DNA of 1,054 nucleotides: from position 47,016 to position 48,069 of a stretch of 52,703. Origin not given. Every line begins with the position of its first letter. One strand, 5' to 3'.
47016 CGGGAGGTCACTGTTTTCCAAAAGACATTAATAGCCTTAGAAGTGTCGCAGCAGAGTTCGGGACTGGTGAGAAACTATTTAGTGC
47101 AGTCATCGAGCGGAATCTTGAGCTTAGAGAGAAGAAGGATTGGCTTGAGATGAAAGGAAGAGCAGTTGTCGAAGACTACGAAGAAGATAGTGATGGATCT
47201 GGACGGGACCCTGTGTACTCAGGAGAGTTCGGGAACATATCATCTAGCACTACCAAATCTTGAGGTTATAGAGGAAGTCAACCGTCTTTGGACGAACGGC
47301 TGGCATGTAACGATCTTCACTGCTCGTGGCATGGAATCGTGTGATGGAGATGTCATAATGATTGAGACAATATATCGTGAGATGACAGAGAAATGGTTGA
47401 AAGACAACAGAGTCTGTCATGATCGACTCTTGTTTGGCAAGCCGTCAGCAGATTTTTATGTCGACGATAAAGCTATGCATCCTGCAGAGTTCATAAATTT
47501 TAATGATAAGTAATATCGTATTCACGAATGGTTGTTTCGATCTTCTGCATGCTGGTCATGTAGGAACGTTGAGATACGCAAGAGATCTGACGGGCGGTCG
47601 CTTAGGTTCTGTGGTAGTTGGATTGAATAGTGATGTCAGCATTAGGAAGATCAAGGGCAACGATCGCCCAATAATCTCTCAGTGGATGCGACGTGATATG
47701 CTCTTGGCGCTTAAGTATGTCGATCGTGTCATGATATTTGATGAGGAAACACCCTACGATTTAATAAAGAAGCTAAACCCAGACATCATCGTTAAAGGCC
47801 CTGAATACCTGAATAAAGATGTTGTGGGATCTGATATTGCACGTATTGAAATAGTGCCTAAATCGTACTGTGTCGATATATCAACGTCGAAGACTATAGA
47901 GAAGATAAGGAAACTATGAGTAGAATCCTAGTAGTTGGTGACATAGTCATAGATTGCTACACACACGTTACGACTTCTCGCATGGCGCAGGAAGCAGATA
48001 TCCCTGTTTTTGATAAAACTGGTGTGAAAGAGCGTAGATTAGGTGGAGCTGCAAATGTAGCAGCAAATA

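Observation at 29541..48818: About 20-kb glycan-modification island including a phage-encoded ADP-heptose pathway, a B12-radical-SAM enzyme and GT9-methyltransferase fusion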

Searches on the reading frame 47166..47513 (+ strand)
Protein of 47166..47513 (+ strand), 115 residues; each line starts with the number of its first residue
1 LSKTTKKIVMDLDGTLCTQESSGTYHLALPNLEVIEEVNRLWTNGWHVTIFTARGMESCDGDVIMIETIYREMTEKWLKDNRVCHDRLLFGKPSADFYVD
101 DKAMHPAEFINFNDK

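Call 5: search_protein_families(library=pfam, proteins=[window:47166-47513:+], max_evalue=0.01)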
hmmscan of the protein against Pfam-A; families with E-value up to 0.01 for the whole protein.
window:47166-47513:+ (115 aa): 1 family
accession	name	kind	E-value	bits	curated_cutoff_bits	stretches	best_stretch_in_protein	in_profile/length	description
PF25109.1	HAD_PNKP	-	0.00038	21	27.6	1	6-97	2-93/143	Polynucleotide kinase PNKP phosphatase domain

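Call 6: search_protein_families(library=ncbifam, proteins=[window:47166-47513:+], max_evalue=0.01)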
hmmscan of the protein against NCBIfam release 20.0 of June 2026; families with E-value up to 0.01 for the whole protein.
window:47166-47513:+ (115 aa): 6 families
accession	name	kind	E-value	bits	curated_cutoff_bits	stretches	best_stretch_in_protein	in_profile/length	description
TIGR01689.1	EcbF-BcbF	subfamily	6.3e-20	71.4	162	1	6-112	2-110/126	capsule biosynthesis phosphatase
TIGR01662.1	HAD-SF-IIIA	subfamily_domain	0.00064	19.8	44.6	1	6-76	1-73/141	HAD-IIIA family hydrolase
TIGR01681.1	HAD-SF-IIIC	subfamily_domain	0.001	19.9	35.75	0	7-73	2-76/132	HAD-IIIC family phosphatase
TIGR01484.1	HAD-SF-IIB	subfamily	0.0013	18.9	41.8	1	8-59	2-47/221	HAD-IIB family hydrolase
TIGR01488.1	HAD-SF-IB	subfamily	0.0078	16.2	45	1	8-64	2-59/177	HAD-IB family phosphatase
TIGR00099.1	Cof-subfamily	subfamily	0.0097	15.5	137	0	8-55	2-42/256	Cof-type HAD-IIB family hydrolase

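Call 29: search_solved_structures(query=window:47166-47513:+, max_evalue=1, show_alignments=1)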
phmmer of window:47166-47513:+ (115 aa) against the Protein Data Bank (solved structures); distinct sequences matched with E-value up to 1: 8.
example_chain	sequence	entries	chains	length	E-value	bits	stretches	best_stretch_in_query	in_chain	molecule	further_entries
1xpj_A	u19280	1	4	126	8.3e-19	70.9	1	6-113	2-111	hypothetical protein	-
9iqw_A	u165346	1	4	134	9.9e-10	41.6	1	8-110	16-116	Capsule biosynthesis protein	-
6een_C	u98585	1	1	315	3.5e-06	30.2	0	69-94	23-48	Designer Pentatricopeptide Protein dPPR10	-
5i9d_A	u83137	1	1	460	8.4e-05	25.7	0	68-92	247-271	pentatricopeptide repeat protein dPPR-U8A2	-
5uj0_A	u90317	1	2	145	0.041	17.1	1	6-80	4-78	Polynucleotide kinase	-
1ltq_A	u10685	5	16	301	0.2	14.8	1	6-80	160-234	POLYNUCLEOTIDE KINASE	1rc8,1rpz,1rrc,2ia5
7qh7_u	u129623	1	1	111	0.49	13.6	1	10-43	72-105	Mitochondrial assembly of ribosomal large subunit protein 1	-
4hhr_A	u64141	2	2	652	0.89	12.8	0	37-80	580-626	Alpha-dioxygenase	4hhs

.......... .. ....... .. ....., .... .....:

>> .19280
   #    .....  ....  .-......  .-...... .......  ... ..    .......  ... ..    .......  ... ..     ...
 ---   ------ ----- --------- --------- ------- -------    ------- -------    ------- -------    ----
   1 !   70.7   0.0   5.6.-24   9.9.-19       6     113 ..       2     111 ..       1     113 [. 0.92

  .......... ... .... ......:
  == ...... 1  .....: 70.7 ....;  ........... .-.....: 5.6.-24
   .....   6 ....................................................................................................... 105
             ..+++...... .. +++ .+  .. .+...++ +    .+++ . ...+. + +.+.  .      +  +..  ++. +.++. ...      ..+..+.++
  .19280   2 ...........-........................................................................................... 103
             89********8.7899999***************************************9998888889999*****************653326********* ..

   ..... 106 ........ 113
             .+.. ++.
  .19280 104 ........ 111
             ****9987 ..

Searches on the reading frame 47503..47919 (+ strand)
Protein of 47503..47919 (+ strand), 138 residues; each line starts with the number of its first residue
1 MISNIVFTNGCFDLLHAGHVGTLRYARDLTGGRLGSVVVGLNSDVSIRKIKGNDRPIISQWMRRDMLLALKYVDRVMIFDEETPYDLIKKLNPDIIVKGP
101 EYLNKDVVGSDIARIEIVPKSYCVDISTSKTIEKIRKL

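Call 5: search_protein_families(library=pfam, proteins=[window:47503-47919:+], max_evalue=0.01)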
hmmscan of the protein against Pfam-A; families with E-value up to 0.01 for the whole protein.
window:47503-47919:+ (138 aa): 1 family
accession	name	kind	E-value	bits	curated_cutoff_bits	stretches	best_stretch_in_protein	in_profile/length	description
PF01467.32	CTP_transf_like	-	2.5e-16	60.5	21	1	7-105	1-93/133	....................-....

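Call 6: search_protein_families(library=ncbifam, proteins=[window:47503-47919:+], max_evalue=0.01)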
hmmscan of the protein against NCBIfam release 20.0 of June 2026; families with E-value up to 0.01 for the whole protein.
window:47503-47919:+ (138 aa): 7 families
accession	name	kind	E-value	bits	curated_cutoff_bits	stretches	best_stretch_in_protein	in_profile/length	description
TIGR02199.1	rfaE_dom_II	equivalog_domain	2.5e-40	137.6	181.5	1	4-137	12-144/144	D-glycero-beta-D-manno-heptose 1-phosphate adenylyltransferase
NF008454.0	PRK11316.1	equivalog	1.7e-33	116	521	1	4-137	341-473/475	bifunctional D-glycero-beta-D-manno-heptose-7-phosphate kinase/D-glycero-beta-D-manno-heptose 1-phosphate adenylyltransferase HldE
TIGR00125.1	cyt_tran_rel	domain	3.7e-12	46.2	27.7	1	5-75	1-64/65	adenylyltransferase/cytidyltransferase family protein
TIGR01518.1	g3p_cytidyltrns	equivalog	1.2e-07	31.8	165.4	1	6-131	1-121/125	glycerol-3-phosphate cytidylyltransferase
NF001985.0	PRK00777.1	subfamily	1.8e-05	24.9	104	1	8-67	9-62/157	pantetheine-phosphate adenylyltransferase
NF002250.0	PRK01170.1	subfamily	0.0013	18.3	489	1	5-105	2-98/322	bifunctional pantetheine-phosphate adenylyltransferase/NTP phosphatase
NF041124.1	CoaD_Thcocales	equivalog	0.0022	17.9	290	1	6-70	7-66/156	phosphopantetheine adenylyltransferase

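Call 28: search_solved_structures(query=window:47503-47919:+, max_evalue=0.001, show_alignments=2)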
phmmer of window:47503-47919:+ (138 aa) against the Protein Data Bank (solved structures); distinct sequences matched with E-value up to 0.001: 5.
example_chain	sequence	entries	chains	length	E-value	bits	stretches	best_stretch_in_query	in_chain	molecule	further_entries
5x9q_A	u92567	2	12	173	2.7e-22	82.4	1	4-103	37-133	Putative cytidylyltransferase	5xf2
3elb_A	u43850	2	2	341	3.9e-18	69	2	6-101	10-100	Ethanolamine-phosphate cytidylyltransferase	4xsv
2b7l_A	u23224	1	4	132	1.4e-05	28.3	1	6-105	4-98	glycerol-3-phosphate cytidylyltransferase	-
3glv_A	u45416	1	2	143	1.4e-05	28.3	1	6-102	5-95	Lipopolysaccharide core biosynthesis protein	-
1coz_A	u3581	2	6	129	3.7e-05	27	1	6-135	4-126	PROTEIN (GLYCEROL-3-PHOSPHATE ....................) | glycerol-3-phosphate cytidylyltransferase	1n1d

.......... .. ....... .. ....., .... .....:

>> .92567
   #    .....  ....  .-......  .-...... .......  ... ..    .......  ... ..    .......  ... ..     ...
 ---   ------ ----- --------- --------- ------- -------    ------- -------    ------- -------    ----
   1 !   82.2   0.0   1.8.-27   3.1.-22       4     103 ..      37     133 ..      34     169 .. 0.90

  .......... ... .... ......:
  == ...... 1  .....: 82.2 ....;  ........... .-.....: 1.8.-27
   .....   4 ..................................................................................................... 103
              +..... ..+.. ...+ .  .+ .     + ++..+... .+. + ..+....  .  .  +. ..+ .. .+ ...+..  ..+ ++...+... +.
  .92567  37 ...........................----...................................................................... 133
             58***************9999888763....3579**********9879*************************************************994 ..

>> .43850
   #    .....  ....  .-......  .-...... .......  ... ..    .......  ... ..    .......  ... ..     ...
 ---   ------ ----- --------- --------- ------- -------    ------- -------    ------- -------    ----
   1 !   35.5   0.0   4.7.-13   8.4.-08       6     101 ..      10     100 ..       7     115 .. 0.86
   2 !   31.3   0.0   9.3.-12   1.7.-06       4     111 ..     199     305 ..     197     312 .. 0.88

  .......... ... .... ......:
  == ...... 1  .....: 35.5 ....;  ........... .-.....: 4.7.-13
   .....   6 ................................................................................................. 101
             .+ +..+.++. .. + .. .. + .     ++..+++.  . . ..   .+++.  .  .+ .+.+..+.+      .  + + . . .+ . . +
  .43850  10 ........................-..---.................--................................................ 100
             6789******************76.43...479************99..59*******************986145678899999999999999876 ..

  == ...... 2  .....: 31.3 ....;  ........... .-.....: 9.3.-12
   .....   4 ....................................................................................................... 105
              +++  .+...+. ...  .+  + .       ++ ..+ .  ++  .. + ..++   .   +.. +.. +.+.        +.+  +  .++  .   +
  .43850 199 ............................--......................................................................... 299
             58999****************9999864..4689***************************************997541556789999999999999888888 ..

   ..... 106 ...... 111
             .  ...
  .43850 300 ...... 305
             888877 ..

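Call 37: find_homologous_proteins(query=window:47503-47919:+, max_evalue=1e-10)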
Query window:47503-47919:+ (138 aa): 5997 proteins with E <= 1e-10 among 6076 candidates; the best 120 are listed.
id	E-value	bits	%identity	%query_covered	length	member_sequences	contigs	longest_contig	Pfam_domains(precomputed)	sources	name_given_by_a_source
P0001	1.0e-57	212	100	74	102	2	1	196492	PF01467.33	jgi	-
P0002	1.6e-42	163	58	99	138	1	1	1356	PF01467.33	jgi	-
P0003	2.3e-42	162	59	97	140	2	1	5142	PF01467.33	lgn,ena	-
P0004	3.8e-42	161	60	96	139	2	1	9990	PF01467.33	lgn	-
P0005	2.0e-38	149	55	99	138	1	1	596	PF01467.33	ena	-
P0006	2.4e-38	149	57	96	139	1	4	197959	PF01467.33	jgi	jgi:D-beta-D-heptose 7-phosphate kinase/D-beta-D-heptose 1-phosphate adenosyltransferase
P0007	1.0e-37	147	58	94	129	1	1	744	PF01467.33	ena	-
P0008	2.6e-37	146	57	94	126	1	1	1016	PF01467.33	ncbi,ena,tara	tara:strand:+ start:136 stop:516 length:381 start_codon:yes stop_codon:yes gene_type:complete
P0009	8.0e-37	144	56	96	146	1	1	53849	PF01467.33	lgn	-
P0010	2.0e-36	143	56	94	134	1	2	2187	PF01467.33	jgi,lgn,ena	-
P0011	2.9e-36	142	56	94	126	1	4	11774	PF01467.33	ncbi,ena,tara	tara:strand:+ start:351 stop:731 length:381 start_codon:yes stop_codon:yes gene_type:complete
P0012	9.8e-36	141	56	94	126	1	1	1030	PF01467.33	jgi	-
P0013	1.7e-35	140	56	94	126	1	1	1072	PF01467.33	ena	-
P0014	1.8e-35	140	55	95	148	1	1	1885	PF01467.33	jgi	-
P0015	3.1e-35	139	57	85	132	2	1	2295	PF01467.33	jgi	jgi:D-beta-D-heptose 7-phosphate kinase/D-beta-D-heptose 1-phosphate adenosyltransferase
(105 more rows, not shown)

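Call 38: find_encoding_contigs(protein=P0006, flank=10000, max_places=2)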
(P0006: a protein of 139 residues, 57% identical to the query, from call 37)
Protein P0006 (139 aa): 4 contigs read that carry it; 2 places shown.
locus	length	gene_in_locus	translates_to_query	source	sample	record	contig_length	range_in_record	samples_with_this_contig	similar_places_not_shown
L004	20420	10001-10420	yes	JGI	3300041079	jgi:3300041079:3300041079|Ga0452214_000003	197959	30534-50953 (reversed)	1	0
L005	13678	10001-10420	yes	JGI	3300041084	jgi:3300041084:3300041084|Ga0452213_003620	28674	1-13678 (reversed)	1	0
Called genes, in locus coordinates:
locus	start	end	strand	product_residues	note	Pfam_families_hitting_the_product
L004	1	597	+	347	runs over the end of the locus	PF13524:Glyco_trans_1_2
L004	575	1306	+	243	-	PF13489:Methyltransf_23, PF07021:MetW, PF08241:Methyltransf_11, PF08242:Methyltransf_12 (weak), PF13649:Methyltransf_25 (weak)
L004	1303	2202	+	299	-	PF01075:Glyco_transf_9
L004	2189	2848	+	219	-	PF00596:Aldolase_II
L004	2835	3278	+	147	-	PF02502:LacAB_rpiB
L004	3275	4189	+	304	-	PF00294:PfkB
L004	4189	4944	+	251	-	PF00923:TAL_FSA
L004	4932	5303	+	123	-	PF00190:Cupin_1, PF07385:Lyx_isomer (faint), PF07883:Cupin_2 (weak)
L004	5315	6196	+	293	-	-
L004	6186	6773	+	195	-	PF08241:Methyltransf_11 (faint)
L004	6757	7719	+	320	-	PF04321:RmlD_sub_bind, PF01073:3Beta_HSD, PF01370:Epimerase, PF02719:Polysacc_synt_2, PF16363:GDP_Man_Dehyd, PF07993:NAD_binding_4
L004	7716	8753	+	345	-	-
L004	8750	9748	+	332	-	PF02826:2-Hacid_dh_C, PF03721:UDPG_MGDP_dh_N, PF00984:UDPG_MGDP_dh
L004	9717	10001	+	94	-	-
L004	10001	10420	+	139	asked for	PF01467:CTP_transf_like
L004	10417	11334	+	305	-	PF00294:PfkB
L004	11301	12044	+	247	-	PF13539:Peptidase_M15_4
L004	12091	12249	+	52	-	-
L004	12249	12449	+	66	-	PF09723:Zn_ribbon_8 (weak)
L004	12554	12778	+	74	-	-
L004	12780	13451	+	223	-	-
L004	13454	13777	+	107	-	-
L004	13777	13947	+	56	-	-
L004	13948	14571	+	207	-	-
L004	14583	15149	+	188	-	-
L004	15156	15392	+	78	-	-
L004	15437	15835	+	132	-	PF04965:GPW_gp25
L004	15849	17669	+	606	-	-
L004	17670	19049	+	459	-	-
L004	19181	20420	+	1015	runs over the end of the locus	PF13385:Laminin_G_3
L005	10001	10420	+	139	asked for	PF01467:CTP_transf_like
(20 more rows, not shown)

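Call 39: find_encoding_contigs(protein=P0009, flank=10000, max_places=2)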
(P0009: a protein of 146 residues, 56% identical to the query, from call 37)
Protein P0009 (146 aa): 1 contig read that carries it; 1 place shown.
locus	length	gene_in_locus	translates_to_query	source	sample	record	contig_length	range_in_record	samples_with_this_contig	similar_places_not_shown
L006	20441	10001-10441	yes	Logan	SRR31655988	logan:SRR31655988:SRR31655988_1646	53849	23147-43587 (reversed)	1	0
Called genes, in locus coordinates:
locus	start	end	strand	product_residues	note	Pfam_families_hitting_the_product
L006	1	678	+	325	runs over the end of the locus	PF13524:Glyco_trans_1_2 (weak)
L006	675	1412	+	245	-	PF01209:Ubie_methyltran (weak), PF07021:MetW (weak), PF13489:Methyltransf_23, PF13847:Methyltransf_31 (weak), PF08241:Methyltransf_11, PF08242:Methyltransf_12, PF13649:Methyltransf_25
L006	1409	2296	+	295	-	PF01075:Glyco_transf_9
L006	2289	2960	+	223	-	PF00596:Aldolase_II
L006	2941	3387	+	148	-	PF02502:LacAB_rpiB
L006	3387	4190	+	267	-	PF00294:PfkB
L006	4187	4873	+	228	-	PF00923:TAL_FSA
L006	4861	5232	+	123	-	PF07883:Cupin_2 (weak)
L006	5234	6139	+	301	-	PF13524:Glyco_trans_1_2 (weak)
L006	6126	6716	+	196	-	PF08241:Methyltransf_11 (weak)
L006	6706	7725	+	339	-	PF01073:3Beta_HSD, PF01370:Epimerase, PF02719:Polysacc_synt_2, PF04321:RmlD_sub_bind, PF16363:GDP_Man_Dehyd, PF07993:NAD_binding_4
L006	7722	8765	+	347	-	-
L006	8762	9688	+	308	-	PF03721:UDPG_MGDP_dh_N, PF00984:UDPG_MGDP_dh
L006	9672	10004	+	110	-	-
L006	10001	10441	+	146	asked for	PF01467:CTP_transf_like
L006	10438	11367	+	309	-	PF00294:PfkB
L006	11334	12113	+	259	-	PF13539:Peptidase_M15_4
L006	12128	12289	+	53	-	-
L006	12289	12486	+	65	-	PF09723:Zn_ribbon_8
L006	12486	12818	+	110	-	-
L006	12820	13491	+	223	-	-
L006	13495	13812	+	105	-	-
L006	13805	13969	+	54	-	-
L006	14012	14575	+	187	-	-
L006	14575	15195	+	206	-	-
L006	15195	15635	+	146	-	-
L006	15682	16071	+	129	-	PF04965:GPW_gp25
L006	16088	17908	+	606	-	-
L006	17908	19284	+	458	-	-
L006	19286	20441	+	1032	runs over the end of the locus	PF13385:Laminin_G_3 (weak)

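Call 40: find_encoding_contigs(protein=P0001, flank=10000, max_places=2)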
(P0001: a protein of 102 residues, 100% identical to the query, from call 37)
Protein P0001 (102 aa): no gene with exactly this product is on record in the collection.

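Call 68: search_dna_similar(query=window:47503-47919:+, collection=phages, mode=protein, max_rows=60, max_evalue=0.00001)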
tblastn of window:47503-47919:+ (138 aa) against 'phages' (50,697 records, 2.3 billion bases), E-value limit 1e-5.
Records with a match: 109; places in all: 109; records where one place covers at least 80% of the query: 40.
Best place of each record, by identity: <60% 109.
By first word of the organism name: Streptomyces 60; Synechococcus 24; Prochlorococcus 6; Vibrio 6; Marine 5; Bacteriophage 2; Acinetobacter 2; uncultured 1; Salmonella 1; Cyanophage 1; and 1 more.
By host as written in the record: Streptomyces griseus ATCC 10137 24; Streptomyces lividans JI 1326 14; - 11; Synechococcus sp. 9; Streptomyces viridochromogenes DSM40736 6; Streptomyces sanglieri UNT16F27A 4; Synechococcus sp. WH8102 3; Synechococcus sp. WH8109 3; and 21 more.
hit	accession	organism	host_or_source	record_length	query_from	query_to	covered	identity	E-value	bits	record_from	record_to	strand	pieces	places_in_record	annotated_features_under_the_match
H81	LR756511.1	uncultured phage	metagenomic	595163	5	136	96%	44.7%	1e-26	109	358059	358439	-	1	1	record has no annotation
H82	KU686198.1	Synechococcus phage S-CAM3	Synechococcus sp.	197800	4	135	96%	41.4%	2e-21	94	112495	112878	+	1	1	hypothetical protein | carbamoyltransferase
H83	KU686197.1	Synechococcus phage S-CAM3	Synechococcus sp.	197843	4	135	96%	41.4%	2e-21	94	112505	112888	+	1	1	hypothetical protein | carbamoyltransferase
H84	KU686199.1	Synechococcus phage S-CAM3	Synechococcus sp.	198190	4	135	96%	41.4%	2e-21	94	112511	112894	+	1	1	hypothetical protein | carbamoyltransferase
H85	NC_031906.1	Synechococcus phage S-CAM3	Synechococcus sp.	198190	4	135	96%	41.4%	2e-21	94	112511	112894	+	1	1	hypothetical protein | Nol-like carbamoyltransferase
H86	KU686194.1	Synechococcus phage S-CAM1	Synechococcus sp.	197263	4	133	94%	40.9%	8e-20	89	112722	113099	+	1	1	putative nucleotidyltransferase | carbamoyltransferase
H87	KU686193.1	Synechococcus phage S-CAM1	Synechococcus sp.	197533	4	133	94%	40.9%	8e-20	89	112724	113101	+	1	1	putative nucleotidyltransferase | carbamoyltransferase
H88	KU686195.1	Synechococcus phage S-CAM1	Synechococcus sp.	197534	4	133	94%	40.9%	8e-20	89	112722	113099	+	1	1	putative nucleotidyltransferase | carbamoyltransferase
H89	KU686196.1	Synechococcus phage S-CAM1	Synechococcus sp.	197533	4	133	94%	40.9%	8e-20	89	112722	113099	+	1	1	putative nucleotidyltransferase | carbamoyltransferase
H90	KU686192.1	Synechococcus phage S-CAM1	Synechococcus sp.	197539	4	133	94%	40.9%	8e-20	89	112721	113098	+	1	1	putative nucleotidyltransferase | carbamoyltransferase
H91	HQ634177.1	Synechococcus phage S-CAM1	Synechococcus sp. WH7803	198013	4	133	94%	40.9%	8e-20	89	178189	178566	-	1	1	bifunctional heptose 7-phosphate kinase/heptose 1-phosphate ... | hypothetical protein | carbamoyltransferase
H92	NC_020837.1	Synechococcus phage S-CAM1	Synechococcus sp. WH7803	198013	4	133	94%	40.9%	8e-20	89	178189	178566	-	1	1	bifunctional heptose 7-phosphate kinase/heptose 1-phosphate ... | hypothetical protein | Nol-like carbamoyltransferase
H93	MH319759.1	Marine virus AG-345-O18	single cell amplified by WGA-X; seawater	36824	1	138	100%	38.1%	1e-16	80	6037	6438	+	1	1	record has no annotation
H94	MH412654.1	Synechococcus phage S-T4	Synechococcus sp. WH 7803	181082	4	135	96%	39.9%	3e-22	97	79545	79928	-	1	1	ADP-heptose synthase / D-glycero-beta-D-manno-heptose 7-phosphate ...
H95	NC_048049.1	Synechococcus phage S-T4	Synechococcus sp. WH 7803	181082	4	135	96%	39.9%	3e-22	97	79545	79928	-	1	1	bifunctional heptose 7-phosphate kinase/heptose 1-phosphate ...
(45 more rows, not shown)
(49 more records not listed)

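Call 79: search_protein_families(library=pfam, proteins=[L004:7716-8753:+, L006:7722-8765:+, L004:6186-6773:+, L006:6126-6716:+], max_evalue=5)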
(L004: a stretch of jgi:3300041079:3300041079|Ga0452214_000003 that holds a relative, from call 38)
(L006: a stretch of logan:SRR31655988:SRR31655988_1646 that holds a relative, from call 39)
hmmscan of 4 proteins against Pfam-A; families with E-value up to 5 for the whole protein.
L004:7716-8753:+ (345 aa): 2 families
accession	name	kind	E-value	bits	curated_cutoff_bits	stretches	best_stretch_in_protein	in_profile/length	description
PF00534.26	Glycos_transf_1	-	6.8e-05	22.9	26.4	1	235-321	83-170/172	Glycosyl transferases group 1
PF13524.12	Glyco_trans_1_2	-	0.034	14.5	25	1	225-327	28-132/144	Glycosyl transferase-like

L006:7722-8765:+ (347 aa): 3 families
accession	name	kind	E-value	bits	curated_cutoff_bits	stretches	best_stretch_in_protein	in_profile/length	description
PF00534.26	Glycos_transf_1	-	3.3e-05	23.9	26.4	1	239-324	85-171/172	Glycosyl transferases group 1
PF13692.12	Glyco_trans_1_4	-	0.068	13.9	27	1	226-308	59-139/142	Glycosyl transferases group 1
PF13524.12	Glyco_trans_1_2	-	0.16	12.4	25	1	228-328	29-131/144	Glycosyl transferase-like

L004:6186-6773:+ (195 aa): 10 families
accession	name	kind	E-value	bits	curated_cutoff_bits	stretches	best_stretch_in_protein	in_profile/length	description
PF08241.18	Methyltransf_11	-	3.7e-06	27.9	21.2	1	39-79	55-93/95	Methyltransferase domain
PF13649.12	Methyltransf_25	-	0.00012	23.2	27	1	38-77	58-97/97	Methyltransferase domain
PF08242.18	Methyltransf_12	-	0.003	18.7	30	1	39-79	64-98/98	Methyltransferase domain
PF13489.12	Methyltransf_23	-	0.031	14.5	27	1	33-168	67-160/164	Methyltransferase domain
PF05148.21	Methyltransf_8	-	0.034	14.4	27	1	21-81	100-156/219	Hypothetical methyltransferase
PF01209.24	Ubie_methyltran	-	0.06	13.1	20.1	1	39-93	111-161/233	ubiE/COQ5 methyltransferase family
PF13847.12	Methyltransf_31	-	0.068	13.3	27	1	39-85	67-113/145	Methyltransferase domain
PF13696.11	zf-CCHC_2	-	0.077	13.3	27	1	97-108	2-13/21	Zinc knuckle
PF12773.13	DZR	-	0.11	13.1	27.3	1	89-127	4-34/45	Double zinc ribbon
PF16164.10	VWA_N2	-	0.11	13.1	27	1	71-111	7-47/79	VWA N-terminal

L006:6126-6716:+ (196 aa): 13 families
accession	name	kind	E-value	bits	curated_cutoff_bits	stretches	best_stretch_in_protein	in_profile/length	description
PF08241.18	Methyltransf_11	-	1.1e-06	29.6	21.2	1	26-79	44-93/95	Methyltransferase domain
PF13649.12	Methyltransf_25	-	0.00021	22.4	27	1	27-77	47-97/97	Methyltransferase domain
PF13489.12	Methyltransf_23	-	0.0005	20.3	27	1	14-172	45-163/164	Methyltransferase domain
PF08242.18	Methyltransf_12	-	0.0011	20.1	30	1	27-79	52-98/98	Methyltransferase domain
PF08273.17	Zn_Ribbon_Prim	-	0.0076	17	23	1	96-108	23-35/37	Zinc-binding domain of primase-helicase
PF01412.23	ArfGap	-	0.014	16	28.7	1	97-125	12-40/117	Putative GTPase activating protein for Arf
PF11781.13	Zn_ribbon_RRN7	-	0.028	14.5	27.1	1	101-127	7-30/32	Zinc-finger of RNA-polymerase I-specific TFIIB, Rrn7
PF09723.15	Zn_ribbon_8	-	0.034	14.6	34.4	1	98-128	5-37/41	Zinc ribbon domain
PF08271.17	Zn_Ribbon_TF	-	0.039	14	29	1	101-129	3-30/43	TFIIB zinc-binding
PF12773.13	DZR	-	0.1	13.2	27.3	1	97-129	11-35/45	Double zinc ribbon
PF13240.11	Zn_Ribbon_1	-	0.17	12.2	25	0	119-127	14-22/23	zinc-ribbon domain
PF00320.33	GATA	-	0.2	11.7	26.8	0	116-126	17-28/36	GATA zinc finger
PF13847.12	Methyltransf_31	-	0.21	11.7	27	1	33-85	63-113/145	Methyltransferase domain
